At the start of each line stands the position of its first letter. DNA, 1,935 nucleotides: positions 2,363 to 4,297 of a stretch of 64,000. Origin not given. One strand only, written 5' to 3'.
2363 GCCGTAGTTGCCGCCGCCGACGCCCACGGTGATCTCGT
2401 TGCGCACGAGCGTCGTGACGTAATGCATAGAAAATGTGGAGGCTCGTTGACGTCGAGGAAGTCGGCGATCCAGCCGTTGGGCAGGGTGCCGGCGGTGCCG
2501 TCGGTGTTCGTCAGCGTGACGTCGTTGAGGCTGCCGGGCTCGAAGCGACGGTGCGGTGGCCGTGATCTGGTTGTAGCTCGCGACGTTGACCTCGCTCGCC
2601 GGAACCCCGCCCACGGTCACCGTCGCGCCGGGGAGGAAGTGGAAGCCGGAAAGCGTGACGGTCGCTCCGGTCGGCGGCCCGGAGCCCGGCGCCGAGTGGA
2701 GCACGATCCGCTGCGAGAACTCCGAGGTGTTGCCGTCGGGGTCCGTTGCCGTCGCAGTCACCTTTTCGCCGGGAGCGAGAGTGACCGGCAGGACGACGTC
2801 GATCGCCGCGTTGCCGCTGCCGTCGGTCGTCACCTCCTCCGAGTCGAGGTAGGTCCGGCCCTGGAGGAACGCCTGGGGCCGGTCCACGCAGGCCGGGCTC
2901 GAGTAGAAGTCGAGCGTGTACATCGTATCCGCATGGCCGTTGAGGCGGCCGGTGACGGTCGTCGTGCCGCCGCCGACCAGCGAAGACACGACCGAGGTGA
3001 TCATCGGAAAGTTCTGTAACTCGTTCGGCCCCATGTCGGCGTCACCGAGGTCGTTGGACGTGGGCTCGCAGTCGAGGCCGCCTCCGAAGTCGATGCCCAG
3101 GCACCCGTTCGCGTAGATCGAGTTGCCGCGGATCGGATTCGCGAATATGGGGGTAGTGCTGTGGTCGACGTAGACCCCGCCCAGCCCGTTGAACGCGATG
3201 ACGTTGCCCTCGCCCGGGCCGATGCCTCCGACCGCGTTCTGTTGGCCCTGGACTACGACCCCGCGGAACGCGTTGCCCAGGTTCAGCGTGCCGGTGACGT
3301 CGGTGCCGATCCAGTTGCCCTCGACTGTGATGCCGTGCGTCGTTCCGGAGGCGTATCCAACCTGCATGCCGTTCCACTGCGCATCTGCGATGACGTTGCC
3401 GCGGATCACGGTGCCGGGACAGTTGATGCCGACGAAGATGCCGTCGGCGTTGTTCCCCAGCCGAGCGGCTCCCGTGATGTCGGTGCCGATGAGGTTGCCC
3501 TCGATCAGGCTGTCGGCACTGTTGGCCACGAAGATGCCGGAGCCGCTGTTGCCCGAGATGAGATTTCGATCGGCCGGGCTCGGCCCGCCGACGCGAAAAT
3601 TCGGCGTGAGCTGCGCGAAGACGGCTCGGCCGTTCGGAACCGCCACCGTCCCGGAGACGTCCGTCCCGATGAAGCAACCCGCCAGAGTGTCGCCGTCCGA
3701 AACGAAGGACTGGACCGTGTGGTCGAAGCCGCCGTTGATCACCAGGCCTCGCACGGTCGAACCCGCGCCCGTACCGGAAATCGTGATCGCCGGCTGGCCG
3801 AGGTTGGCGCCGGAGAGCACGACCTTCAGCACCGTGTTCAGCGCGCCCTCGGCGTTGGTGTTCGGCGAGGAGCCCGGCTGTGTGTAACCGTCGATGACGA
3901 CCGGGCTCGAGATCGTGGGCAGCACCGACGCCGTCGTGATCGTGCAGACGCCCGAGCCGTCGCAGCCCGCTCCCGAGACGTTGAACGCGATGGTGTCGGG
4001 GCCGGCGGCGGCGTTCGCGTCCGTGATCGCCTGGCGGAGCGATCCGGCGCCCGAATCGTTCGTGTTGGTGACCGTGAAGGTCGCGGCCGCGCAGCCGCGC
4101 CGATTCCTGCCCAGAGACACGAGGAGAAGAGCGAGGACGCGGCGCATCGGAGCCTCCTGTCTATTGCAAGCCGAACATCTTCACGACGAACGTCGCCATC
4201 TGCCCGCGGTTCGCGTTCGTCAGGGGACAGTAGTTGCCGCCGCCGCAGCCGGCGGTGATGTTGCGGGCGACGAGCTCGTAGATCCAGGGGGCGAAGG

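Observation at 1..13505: Six head-to-tail paralogs of a secreted beta-helix / IPT / Cys-rich-SLH-like protein occupy 13.5 kb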

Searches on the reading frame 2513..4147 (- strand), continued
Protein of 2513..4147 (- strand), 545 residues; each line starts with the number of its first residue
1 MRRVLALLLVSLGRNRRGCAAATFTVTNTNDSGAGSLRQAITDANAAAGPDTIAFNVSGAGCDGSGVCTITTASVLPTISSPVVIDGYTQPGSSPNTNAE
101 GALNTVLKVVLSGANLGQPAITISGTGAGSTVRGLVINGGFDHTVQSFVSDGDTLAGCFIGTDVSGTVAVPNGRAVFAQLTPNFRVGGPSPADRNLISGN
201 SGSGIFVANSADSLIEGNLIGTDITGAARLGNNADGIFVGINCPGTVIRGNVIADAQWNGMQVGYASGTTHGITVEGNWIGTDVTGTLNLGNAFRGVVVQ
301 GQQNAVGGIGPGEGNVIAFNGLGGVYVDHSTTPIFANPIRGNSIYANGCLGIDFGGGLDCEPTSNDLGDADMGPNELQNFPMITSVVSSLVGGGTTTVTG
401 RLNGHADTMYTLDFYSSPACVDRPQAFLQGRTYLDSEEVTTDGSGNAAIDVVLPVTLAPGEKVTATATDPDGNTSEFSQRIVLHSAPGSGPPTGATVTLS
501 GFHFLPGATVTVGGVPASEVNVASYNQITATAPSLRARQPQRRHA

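Call 40: predict_structure(alignment_id=A1)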
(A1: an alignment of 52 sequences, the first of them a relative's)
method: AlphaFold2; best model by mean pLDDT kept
length: 743 residues; sequences in the alignment: 52
mean_pLDDT: 86.1   pTM: 0.80
mean pLDDT of the five models: 86.1, 85.9, 85.1, 82.8, 78.8
residues with pLDDT >= 90: 379; 70-90: 283; 50-70: 64; < 50: 17
segments of 3 or more residues with pLDDT < 50: 15-17, 363-372
pLDDT, mean of each block of 10 residues (from residue 1): 56 54 95 96 90 95 93 91 96 96 96 85 87 95 94 97 94 94 96 96 93 97 92 91 94 94 85 94 90 90 88 88 80 75 80 60 41 54 84 83 88 87 65 92 90 89 86 72 82 90 88 95 91 87 88 82 74 85 69 80 91 86 92 93 90 89 90 89 86 91 90 80 88 90 76
secondary structure, 60 per line:
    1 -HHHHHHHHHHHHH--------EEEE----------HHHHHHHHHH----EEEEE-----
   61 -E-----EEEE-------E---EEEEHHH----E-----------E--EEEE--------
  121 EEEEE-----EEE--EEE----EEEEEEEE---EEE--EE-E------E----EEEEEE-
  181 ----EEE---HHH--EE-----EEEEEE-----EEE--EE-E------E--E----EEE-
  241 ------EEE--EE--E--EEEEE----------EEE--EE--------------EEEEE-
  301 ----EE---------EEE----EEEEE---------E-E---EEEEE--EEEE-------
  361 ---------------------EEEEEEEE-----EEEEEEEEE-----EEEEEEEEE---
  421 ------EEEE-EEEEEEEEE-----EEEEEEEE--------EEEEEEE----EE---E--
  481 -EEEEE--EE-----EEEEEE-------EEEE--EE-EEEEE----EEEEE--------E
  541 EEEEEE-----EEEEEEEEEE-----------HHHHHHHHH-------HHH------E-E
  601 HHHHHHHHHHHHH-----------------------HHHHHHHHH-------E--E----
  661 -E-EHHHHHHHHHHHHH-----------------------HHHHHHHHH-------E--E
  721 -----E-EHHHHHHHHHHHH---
elements in order (helices of 4 or more, strands of 3 or more residues): H2-14 E23-26 H37-46 E51-55 E68-71 E83-86 E109-112 E121-125 E131-133 E136-138 E143-150 E154-156 E174-179 E185-187 E203-208 E214-216 E237-239 E247-249 E259-263 E274-276 E295-299 E316-318 E323-327 E343-347 E350-353 E382-389 E395-403 E409-417 E427-430 E432-440 E446-453 E462-468 E482-486 E496-501 E509-512 E518-522 E527-531 E540-546 E552-561 H573-581 H601-613 H637-645 H665-677 H701-709 H729-740

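Call 42: fold_search(model_id=the predicted structure, library=pdb)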
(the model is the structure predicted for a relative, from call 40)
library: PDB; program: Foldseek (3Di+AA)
matches with E <= 10: 1774; with E <= 0.001: 69
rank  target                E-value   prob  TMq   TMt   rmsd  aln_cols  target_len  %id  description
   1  8wm1_A                1.2e-15  1.00  0.35  0.54  11.0       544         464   18  DHS dehydratase (released 2024-10-02)
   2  6f7k_B                3.0e-07  1.00  0.22  0.29  19.2       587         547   11  Crystal structure of Dettilon tailspike protein (gp208) (released 2018-12-19)
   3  6f7k_A                3.3e-07  1.00  0.21  0.27  17.7       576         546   12  Crystal structure of Dettilon tailspike protein (gp208) (released 2018-12-19)
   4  5w6p_A                1.0e-06  1.00  0.16  0.18  17.9       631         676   10  Crystal structure of Bacteriophage CBA120 tailspike protein 2 enzymatically active domain (TSP2dN, orf211) (released 2018-10-24)
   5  6w4q_A                1.0e-06  1.00  0.16  0.16  17.4       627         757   10  Crystal structure of full-length tailspike protein 2 (TSP2, ORF211) ) from Escherichia coli O157:H7 bacteriophage CAB1 (released 2021-01-20)
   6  6f7d                  1.1e-06  1.00  0.20  0.26  19.5       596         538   12  Crystal structure of Dettilon tailspike protein (gp208) (released 2018-12-19)
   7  5w6p_F                1.2e-06  1.00  0.18  0.20  17.6       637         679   12  Crystal structure of Bacteriophage CBA120 tailspike protein 2 enzymatically active domain (TSP2dN, orf211) (released 2018-10-24)
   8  5w6p_D                1.5e-06  1.00  0.16  0.18  17.6       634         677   10  Crystal structure of Bacteriophage CBA120 tailspike protein 2 enzymatically active domain (TSP2dN, orf211) (released 2018-10-24)
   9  6w4q_C                1.8e-06  1.00  0.21  0.21  16.6       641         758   10  Crystal structure of full-length tailspike protein 2 (TSP2, ORF211) ) from Escherichia coli O157:H7 bacteriophage CAB1 (released 2021-01-20)
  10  3pyw                  3.8e-06  1.00  0.21  0.82   3.3       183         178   22  The structure of the SLH domain from B. anthracis surface array protein at 1.8A (released 2011-04-27)
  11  6w4q_B                5.1e-06  1.00  0.19  0.19  16.0       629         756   10  Crystal structure of full-length tailspike protein 2 (TSP2, ORF211) ) from Escherichia coli O157:H7 bacteriophage CAB1 (released 2021-01-20)
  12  6w4q_D                6.5e-06  0.99  0.16  0.16  17.5       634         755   10  Crystal structure of full-length tailspike protein 2 (TSP2, ORF211) ) from Escherichia coli O157:H7 bacteriophage CAB1 (released 2021-01-20)
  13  6w4q_E                8.7e-06  1.00  0.18  0.18  17.7       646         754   10  Crystal structure of full-length tailspike protein 2 (TSP2, ORF211) ) from Escherichia coli O157:H7 bacteriophage CAB1 (released 2021-01-20)
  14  7dm0_A                1.3e-05  1.00  0.09  0.33  12.9       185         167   25  Biofilm associated protein - C region (released 2021-12-15)
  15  6bt4                  3.4e-05  1.00  0.20  0.84   2.8       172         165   18  Crystal structure of the SLH domain of Sap from Bacillus anthracis in complex with a pyruvylated SCWP unit (released 2018-03-21)
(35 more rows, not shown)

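Call 76: fold_search(model_id=the predicted structure, library=viral)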
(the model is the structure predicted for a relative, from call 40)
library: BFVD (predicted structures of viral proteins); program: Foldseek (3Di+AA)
matches with E <= 10: 1248; with E <= 0.001: 147
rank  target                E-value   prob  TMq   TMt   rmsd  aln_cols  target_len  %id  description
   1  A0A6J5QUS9            3.0e-09  1.00  0.24  0.25  18.6       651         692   12  Pectate lyase superfamily protein [uncultured Caudovirales phage]
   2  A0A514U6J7            4.8e-09  1.00  0.21  0.25  22.9       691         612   11  Probable tail spike protein [Klebsiella phage KMI1]
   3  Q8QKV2                1.2e-08  1.00  0.26  0.27  24.0       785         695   11  EsV-1-164 [Ectocarpus siliculosus virus 1 (isolate New Zealand/Kaikoura/1988)]
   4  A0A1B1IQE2            1.7e-08  1.00  0.21  0.22  15.4       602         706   13  (no name in the UniProt tables at hand)
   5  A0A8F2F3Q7            3.6e-08  1.00  0.24  0.30  18.3       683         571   10  Tail spike protein [Klebsiella phage Kp_Pokalde_001]
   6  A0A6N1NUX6            1.2e-07  1.00  0.19  0.23  16.4       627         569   14  Right handed beta helix domain-containing protein [Tupanvirus deep ocean]
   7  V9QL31                1.5e-07  1.00  0.25  0.31  15.6       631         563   12  (no name in the UniProt tables at hand)
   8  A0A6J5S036            4.7e-07  1.00  0.24  0.31  17.7       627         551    9  Pectate lyase superfamily protein [uncultured Caudovirales phage]
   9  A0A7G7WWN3            7.4e-07  1.00  0.24  0.27  14.4       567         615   12  (no name in the UniProt tables at hand)
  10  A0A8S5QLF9            9.0e-07  1.00  0.22  0.24  21.6       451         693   13  S-layer homology domain (Fragment) [Podoviridae sp. ctdRZ1]
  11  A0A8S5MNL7            1.6e-06  1.00  0.17  0.21  27.6       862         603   13  S-layer homology domain [Siphoviridae sp. ctZZK17]
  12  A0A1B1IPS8            1.8e-06  1.00  0.22  0.46  12.6       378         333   17  (no name in the UniProt tables at hand)
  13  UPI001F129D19         2.0e-06  1.00  0.17  0.19  17.4       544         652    9  (no name look-up for this kind of identifier)
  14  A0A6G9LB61            2.9e-06  1.00  0.21  0.23  17.3       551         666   12  Tailspike [Salmonella phage bering]
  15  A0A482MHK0            3.2e-06  0.99  0.17  0.18  19.2       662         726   12  Tail fiber protein [Hafnia phage vB_HpaA_yong1]
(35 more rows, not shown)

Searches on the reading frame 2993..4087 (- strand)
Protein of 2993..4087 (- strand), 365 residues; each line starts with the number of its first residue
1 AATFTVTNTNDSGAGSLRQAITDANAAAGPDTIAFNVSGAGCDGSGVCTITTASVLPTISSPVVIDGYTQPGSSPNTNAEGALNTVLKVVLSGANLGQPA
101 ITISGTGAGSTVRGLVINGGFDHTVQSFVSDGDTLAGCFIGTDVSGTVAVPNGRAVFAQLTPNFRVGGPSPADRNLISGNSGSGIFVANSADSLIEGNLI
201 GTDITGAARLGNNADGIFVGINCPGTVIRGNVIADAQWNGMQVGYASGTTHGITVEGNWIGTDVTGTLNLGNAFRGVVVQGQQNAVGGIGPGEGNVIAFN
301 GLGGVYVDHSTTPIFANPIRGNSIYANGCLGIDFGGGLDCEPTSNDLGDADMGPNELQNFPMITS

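Call 62: search_protein_representatives(protein=window:2993-4087:-)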
Query: 365 residues. Proteins with E-value up to 0.001 (for the whole library): 36963; up to 1e-10: 24530; up to 1e-30: 9388. The best 150 are listed.
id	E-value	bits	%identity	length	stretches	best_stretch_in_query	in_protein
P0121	0.0e+00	1051.2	43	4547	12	2-365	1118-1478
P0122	0.0e+00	1013.7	43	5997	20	2-365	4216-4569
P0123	3.5e-296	996.8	38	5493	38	2-327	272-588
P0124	7.8e-293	985.8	42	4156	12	3-363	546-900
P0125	1.9e-288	971.3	43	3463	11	2-365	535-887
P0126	4.1e-281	947.2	42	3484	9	3-364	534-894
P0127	2.4e-278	938.1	44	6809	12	3-364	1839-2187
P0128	2.6e-269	908.4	44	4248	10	2-307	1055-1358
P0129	1.5e-265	896.0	45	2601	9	2-365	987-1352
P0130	1.1e-254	860.3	38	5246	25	107-363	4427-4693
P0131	9.3e-254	857.2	44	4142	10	2-364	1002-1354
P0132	1.8e-245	829.9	40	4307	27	2-311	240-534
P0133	3.7e-242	819.0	42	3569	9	2-364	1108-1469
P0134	9.7e-242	817.7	41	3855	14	4-309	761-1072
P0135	6.9e-241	814.8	42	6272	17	13-364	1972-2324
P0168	7.3e-181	617.3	46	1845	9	2-216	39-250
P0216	5.0e-158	542.2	42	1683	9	3-303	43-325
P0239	1.2e-146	504.7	44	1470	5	4-303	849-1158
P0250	4.0e-142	489.9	44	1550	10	3-365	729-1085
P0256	1.9e-140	484.4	43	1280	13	3-235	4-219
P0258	6.8e-140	482.6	47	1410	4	4-364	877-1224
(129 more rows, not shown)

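Call 63: search_protein_families(library=pfam, proteins=[P0258, P0239, P0250, P0216, P0129], max_evalue=0.001)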
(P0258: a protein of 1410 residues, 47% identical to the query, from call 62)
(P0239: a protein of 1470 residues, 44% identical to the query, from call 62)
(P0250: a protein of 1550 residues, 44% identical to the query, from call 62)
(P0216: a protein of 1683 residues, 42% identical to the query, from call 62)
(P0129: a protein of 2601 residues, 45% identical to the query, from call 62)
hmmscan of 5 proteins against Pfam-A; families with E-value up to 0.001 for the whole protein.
P0258 (1410 aa): 2 families
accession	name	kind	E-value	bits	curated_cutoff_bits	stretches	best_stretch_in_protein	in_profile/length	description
PF13620.12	CarboxypepD_reg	-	6.9e-10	39.6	32.3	1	1325-1385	1-60/82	Carboxypeptidase regulatory-like domain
PF13229.12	Beta_helix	-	2.2e-08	34.3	25.9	0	240-302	34-97/158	Right handed beta helix region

P0239 (1470 aa): 2 families
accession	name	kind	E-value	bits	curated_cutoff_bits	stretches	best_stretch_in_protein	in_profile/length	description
PF05048.19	NosD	-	7.1e-12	45.7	23.6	0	1001-1077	81-141/212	Periplasmic copper-binding protein (NosD)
PF13229.12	Beta_helix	-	1.4e-11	44.7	25.9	0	951-1131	2-151/158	Right handed beta helix region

P0250 (1550 aa): 0 families

P0216 (1683 aa): 2 families
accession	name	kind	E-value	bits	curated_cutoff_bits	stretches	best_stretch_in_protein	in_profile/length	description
PF05048.19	NosD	-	2.7e-16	60.1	23.6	0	1515-1577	81-137/212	Periplasmic copper-binding protein (NosD)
PF13229.12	Beta_helix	-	8.5e-13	48.7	25.9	0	157-338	15-156/158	Right handed beta helix region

P0129 (2601 aa): 2 families
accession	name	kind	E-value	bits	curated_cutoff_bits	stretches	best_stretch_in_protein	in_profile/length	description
PF13229.12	Beta_helix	-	1.8e-21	76.9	25.9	1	2468-2598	23-138/158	Right handed beta helix region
PF05048.19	NosD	-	3.1e-21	76.2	23.6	1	2461-2597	31-149/212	Periplasmic copper-binding protein (NosD)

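Call 64: list_cluster_members(proteins=[P0121, P0125, P0129, P0168, P0216, P0239, P0258, P0256, P0001, P0114])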
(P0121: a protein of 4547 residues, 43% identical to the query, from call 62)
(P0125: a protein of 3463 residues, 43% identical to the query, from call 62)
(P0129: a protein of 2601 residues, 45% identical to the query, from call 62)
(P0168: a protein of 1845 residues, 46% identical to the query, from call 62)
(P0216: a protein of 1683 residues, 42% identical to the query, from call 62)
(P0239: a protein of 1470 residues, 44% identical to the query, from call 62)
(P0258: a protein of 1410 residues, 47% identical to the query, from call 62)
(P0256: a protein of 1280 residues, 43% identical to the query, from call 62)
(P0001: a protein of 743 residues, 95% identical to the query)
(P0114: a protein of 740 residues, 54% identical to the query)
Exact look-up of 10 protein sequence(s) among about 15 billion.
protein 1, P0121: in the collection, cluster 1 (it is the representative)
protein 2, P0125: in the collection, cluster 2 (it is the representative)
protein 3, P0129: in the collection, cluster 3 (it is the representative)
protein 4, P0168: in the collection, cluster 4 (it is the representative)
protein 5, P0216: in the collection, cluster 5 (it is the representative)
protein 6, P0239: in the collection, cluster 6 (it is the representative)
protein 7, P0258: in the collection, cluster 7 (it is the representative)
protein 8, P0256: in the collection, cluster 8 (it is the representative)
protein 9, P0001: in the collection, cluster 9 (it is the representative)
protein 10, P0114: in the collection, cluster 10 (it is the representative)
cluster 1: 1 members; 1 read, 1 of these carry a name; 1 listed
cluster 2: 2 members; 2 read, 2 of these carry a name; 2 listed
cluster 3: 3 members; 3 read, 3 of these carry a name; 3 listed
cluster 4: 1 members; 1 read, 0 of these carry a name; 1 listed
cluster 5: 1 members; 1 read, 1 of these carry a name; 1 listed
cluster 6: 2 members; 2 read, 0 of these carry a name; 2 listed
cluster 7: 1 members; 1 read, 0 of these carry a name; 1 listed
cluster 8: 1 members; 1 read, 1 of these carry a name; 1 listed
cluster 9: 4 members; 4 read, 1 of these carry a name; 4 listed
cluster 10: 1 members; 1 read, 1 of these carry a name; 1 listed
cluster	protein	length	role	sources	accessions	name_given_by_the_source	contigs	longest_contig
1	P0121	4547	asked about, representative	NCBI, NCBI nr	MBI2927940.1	MAG: right-handed parallel beta-helix repeat-containing protein [Verrucomicrobia ... | right-handed parallel beta-helix repeat-containing protein [Verrucomicrobiota bacterium]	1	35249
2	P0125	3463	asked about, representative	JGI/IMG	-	trimeric autotransporter adhesin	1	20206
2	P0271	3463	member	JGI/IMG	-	trimeric autotransporter adhesin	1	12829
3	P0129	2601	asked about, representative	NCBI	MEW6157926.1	MAG: right-handed parallel beta-helix repeat-containing protein, partial ...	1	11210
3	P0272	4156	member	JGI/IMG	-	parallel beta-helix repeat protein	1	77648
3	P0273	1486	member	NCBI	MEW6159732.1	MAG: GEVED domain-containing protein [Verrucomicrobiota bacterium]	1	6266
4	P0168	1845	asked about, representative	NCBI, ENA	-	-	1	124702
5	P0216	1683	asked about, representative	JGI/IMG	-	hypothetical protein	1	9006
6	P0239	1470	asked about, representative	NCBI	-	-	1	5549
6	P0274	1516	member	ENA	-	-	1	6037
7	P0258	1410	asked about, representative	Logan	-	-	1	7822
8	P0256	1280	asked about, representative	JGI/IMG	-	parallel beta-helix repeat protein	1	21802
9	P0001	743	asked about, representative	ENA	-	-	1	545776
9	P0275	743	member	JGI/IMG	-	IPT/TIG domain/S-layer homology domain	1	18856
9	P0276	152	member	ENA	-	-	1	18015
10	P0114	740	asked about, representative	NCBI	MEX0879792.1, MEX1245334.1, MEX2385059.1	MAG: IPT/TIG domain-containing protein [Thermoanaerobaculia bacterium]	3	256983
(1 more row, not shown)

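Call 66: search_protein_families(library=ncbifam, proteins=[P0258, P0168], max_evalue=0.1)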
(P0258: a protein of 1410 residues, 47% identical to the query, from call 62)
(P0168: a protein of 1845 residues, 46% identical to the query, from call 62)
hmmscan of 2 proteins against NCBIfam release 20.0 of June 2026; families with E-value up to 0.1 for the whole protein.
P0258 (1410 aa): 2 families
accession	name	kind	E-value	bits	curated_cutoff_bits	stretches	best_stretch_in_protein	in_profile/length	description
TIGR04214.1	CSLREA_Nterm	domain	1e-06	28.5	25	1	37-72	1-27/27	CSLREA domain-containing protein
TIGR03804.1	para_beta_helix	repeat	0.0033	17.1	19.45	1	265-296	12-43/44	parallel beta-helix repeat protein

P0168 (1845 aa): 3 families
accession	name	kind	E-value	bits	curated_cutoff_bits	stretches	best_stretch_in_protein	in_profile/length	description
NF047446.1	barrel_OmpL47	domain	1.7e-06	28.3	40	0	799-816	45-62/68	OmpL47-type beta-barrel domain-containing protein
NF045522.1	MXAN_2561_fam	equivalog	0.007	15.9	150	0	801-820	236-255/304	MXAN_2561 family MXYO-CTERM-anchored protein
TIGR02433.1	lysidine_TilS_C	equivalog_domain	0.0086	15.5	20.2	0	461-477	27-43/47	tRNA lysidine(34) synthetase TilS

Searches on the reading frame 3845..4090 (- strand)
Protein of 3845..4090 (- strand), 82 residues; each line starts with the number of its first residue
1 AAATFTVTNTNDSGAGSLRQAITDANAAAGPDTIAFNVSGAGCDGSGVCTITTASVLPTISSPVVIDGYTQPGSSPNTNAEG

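Call 57: search_protein_families(library=ncbifam, proteins=[window:3845-4090:-], max_evalue=10)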
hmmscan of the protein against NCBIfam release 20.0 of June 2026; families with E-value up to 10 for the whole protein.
seq(82 aa): 0 families
